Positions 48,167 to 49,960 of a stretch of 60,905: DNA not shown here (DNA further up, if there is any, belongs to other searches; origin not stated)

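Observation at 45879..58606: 21-gene operon joining a complete Mrp (MbhA-I-like) module to NuoABCDHIJK+N: neither canonical complex I nor MBH/MBS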

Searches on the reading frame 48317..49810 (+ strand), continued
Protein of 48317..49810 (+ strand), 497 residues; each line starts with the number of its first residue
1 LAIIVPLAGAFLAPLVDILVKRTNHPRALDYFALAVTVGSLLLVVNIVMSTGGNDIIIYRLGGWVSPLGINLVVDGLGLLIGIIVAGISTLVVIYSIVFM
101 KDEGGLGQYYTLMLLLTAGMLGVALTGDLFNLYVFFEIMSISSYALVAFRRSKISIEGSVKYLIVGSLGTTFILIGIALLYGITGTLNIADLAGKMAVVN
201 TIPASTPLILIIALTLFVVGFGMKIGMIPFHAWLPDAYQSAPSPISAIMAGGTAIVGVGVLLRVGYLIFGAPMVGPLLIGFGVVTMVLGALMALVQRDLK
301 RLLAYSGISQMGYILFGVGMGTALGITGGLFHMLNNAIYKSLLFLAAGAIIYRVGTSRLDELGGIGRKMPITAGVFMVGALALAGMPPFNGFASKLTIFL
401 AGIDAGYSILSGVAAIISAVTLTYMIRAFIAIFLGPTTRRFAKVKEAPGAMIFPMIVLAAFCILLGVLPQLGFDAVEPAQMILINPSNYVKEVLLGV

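Call 46: find_encoding_contigs(protein=P0209, flank=10000, max_places=1)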
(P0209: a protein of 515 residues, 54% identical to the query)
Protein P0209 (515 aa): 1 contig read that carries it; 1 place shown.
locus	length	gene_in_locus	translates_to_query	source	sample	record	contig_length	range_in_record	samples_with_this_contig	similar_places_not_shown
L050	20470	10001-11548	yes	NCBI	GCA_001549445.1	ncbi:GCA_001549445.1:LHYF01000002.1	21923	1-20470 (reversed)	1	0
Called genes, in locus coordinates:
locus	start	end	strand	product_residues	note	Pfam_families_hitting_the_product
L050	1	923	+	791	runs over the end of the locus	PF13607:Succ_CoA_lig, PF00549:Ligase_CoA (faint), PF19045:Ligase_CoA_2, PF13549:ATP-grasp_5, PF13302:Acetyltransf_3, PF00583:Acetyltransf_1, PF13508:Acetyltransf_7 (faint)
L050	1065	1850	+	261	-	PF00142:Fer4_NifH (weak), PF01656:CbiA, PF02374:ArsA_ATPase, PF06564:CBP_BcsQ (faint), PF10609:ParA (weak), PF13614:AAA_31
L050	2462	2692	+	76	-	PF01037:AsnC_trans_reg, PF22482:AsnC_trans_reg_3 (weak)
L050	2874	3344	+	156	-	PF12724:Flavodoxin_5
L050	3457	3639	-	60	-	PF10133:CooT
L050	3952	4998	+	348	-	-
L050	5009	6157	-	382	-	PF07318:DUF1464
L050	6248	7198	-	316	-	PF00288:GHMP_kinases_N (weak)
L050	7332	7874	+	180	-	PF01899:MNHE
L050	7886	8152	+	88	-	PF04066:MrpF_PhaF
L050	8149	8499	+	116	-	PF03334:PhaG_MnhG_YufB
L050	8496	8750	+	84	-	PF13244:MbhD, PF00499:Oxidored_q3 (weak)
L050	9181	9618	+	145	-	PF04039:MnhB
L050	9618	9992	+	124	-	PF00420:Oxidored_q2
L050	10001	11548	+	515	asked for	PF00662:Proton_antipo_N (weak), PF10125:NADHdeh_related (weak), PF00361:Proton_antipo_M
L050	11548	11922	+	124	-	-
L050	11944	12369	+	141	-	PF01058:Oxidored_q6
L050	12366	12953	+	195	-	PF00329:Complex1_30kDa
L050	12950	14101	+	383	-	PF00374:NiFeSe_Hases, PF00346:Complex1_49kDa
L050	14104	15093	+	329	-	PF00146:NADHdh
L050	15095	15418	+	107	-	PF12797:Fer4_2 (weak), PF00037:Fer4 (weak), PF12837:Fer4_6 (weak), PF13237:Fer4_10, PF14697:Fer4_21, PF12838:Fer4_7, PF13187:Fer4_9, PF00037:Fer4, +5 more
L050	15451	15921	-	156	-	PF01750:HycI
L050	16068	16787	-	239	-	PF00977:His_biosynth, PF05690:ThiG (faint)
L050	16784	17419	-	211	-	PF00696:AA_kinase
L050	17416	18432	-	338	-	PF01968:Hydantoinase_A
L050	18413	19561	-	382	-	PF02655:ATP-grasp_3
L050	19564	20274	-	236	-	PF04476:4HFCP_synth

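Call 57: search_solved_structures(query=window:48317-49810:+, max_evalue=1e-70, show_alignments=2)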
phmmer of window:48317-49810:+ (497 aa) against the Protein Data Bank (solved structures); distinct sequences matched with E-value up to 1e-70: 2.
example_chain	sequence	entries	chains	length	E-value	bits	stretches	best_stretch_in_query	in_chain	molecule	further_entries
6cfw_H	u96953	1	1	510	6.7e-92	312.2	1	3-491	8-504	Monovalent cation/H+ antiporter subunit D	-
6u8y_H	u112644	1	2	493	2.2e-74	254.5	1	3-497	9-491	NADH dehydrogenase subunit N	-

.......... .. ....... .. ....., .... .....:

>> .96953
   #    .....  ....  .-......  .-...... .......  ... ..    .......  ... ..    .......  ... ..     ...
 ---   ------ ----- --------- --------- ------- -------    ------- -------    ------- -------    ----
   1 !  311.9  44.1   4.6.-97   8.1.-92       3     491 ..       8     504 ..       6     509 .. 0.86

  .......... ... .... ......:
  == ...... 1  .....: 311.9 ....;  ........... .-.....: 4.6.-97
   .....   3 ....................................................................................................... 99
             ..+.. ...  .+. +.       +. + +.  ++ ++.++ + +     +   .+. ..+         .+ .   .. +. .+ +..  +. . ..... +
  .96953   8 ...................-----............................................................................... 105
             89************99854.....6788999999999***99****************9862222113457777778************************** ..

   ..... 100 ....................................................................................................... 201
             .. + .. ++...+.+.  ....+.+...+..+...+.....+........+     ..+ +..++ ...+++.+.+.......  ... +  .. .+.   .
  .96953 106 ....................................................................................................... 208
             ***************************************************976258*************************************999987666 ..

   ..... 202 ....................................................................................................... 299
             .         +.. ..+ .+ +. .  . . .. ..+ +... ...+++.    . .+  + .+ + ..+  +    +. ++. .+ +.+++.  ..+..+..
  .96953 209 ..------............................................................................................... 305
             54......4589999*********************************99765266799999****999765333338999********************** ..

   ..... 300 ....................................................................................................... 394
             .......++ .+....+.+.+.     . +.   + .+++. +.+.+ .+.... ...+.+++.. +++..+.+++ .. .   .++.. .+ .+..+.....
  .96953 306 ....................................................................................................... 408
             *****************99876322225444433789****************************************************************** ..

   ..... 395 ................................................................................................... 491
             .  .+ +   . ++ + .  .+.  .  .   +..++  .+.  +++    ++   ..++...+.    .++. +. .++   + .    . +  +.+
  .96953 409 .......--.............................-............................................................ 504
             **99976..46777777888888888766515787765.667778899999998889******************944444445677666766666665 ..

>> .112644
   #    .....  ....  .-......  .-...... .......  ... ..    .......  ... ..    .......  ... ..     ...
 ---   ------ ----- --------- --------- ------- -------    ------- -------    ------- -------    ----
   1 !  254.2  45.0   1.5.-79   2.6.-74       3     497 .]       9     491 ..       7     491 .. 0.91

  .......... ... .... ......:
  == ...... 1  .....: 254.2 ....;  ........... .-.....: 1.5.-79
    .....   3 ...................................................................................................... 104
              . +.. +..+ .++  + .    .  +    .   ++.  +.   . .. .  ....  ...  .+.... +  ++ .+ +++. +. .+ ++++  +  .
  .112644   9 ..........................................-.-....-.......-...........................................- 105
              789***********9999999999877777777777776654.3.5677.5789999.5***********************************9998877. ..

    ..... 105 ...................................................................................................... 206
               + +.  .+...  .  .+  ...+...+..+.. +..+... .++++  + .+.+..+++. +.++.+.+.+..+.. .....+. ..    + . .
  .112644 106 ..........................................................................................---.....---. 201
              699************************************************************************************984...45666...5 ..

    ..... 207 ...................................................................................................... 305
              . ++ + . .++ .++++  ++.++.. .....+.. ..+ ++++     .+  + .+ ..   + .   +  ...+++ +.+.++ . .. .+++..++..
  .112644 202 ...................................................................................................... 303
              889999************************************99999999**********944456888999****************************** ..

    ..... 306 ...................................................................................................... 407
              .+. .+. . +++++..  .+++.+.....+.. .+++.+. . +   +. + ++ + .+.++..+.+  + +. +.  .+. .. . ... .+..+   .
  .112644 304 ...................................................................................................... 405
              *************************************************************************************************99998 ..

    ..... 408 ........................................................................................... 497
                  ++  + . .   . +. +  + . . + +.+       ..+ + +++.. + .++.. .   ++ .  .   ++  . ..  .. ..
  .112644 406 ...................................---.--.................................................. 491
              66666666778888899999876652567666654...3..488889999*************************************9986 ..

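Call 67: search_protein_families(library=ncbifam, max_evalue=0.00001, proteins=[window:48317-49810:+])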
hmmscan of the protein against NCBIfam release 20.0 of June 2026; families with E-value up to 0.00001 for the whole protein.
window:48317-49810:+ (497 aa): 76 families (the best 25 are shown)
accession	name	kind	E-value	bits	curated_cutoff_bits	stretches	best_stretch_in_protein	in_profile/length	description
NF006240.0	PRK08376.1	subfamily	8.1e-130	434.2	662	1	3-496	11-520/521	putative monovalent cation/H+ antiporter subunit D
NF006241.0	PRK08377.1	equivalog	4.2e-103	346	645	1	3-496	9-491/494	NADH dehydrogenase subunit N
NF009306.0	PRK12663.1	equivalog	6.8e-101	338.5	542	1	3-494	6-492/498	Na+/H+ antiporter subunit D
NF005818.0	PRK07691.1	equivalog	2.5e-93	313.8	586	1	2-494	9-494/496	Na+/H+ antiporter subunit D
NF006419.0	PRK08668.1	equivalog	1.7e-91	307.9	617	1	81-477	71-475/613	NADH dehydrogenase subunit M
NF009305.0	PRK12662.1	equivalog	1e-85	288.4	700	1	3-469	10-476/492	putative monovalent cation/H+ antiporter subunit D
NF005086.0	PRK06521.1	equivalog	4.9e-85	286.4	667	1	10-486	15-509/669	hydrogenase 4 subunit B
NF004920.0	PRK06277.1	equivalog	4.6e-82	276.3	578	1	12-477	14-469/478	energy conserving hydrogenase EhbF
NF009308.0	PRK12665.1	equivalog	2.3e-80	270.6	585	1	1-435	11-440/531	Na+/H+ antiporter subunit D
TIGR01770.1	NDH_I_N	subfamily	1.2e-79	268.5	332.6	1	8-471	12-470/472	NADH-quinone oxidoreductase subunit NuoN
NF009288.0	PRK12648.1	equivalog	2.1e-79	267.8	1104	1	3-473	7-475/954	monovalent cation/H+ antiporter subunit A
NF006238.0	PRK08375.1-4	equivalog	7.5e-78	262.6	626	1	7-442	10-436/531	putative monovalent cation/H+ antiporter subunit D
TIGR00944.1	2a6301s04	subfamily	1.8e-77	261.6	692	1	2-468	6-461/463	multicomponent K+/H+ antiporter, MrpD/PhaD subunit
NF009310.0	PRK12668.1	equivalog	5.2e-77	260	564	1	31-471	30-436/584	Na(+)/H(+) antiporter subunit D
NF009285.0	PRK12645.1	equivalog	1e-74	252.2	1028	1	1-482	6-507/804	Na+/H+ antiporter subunit A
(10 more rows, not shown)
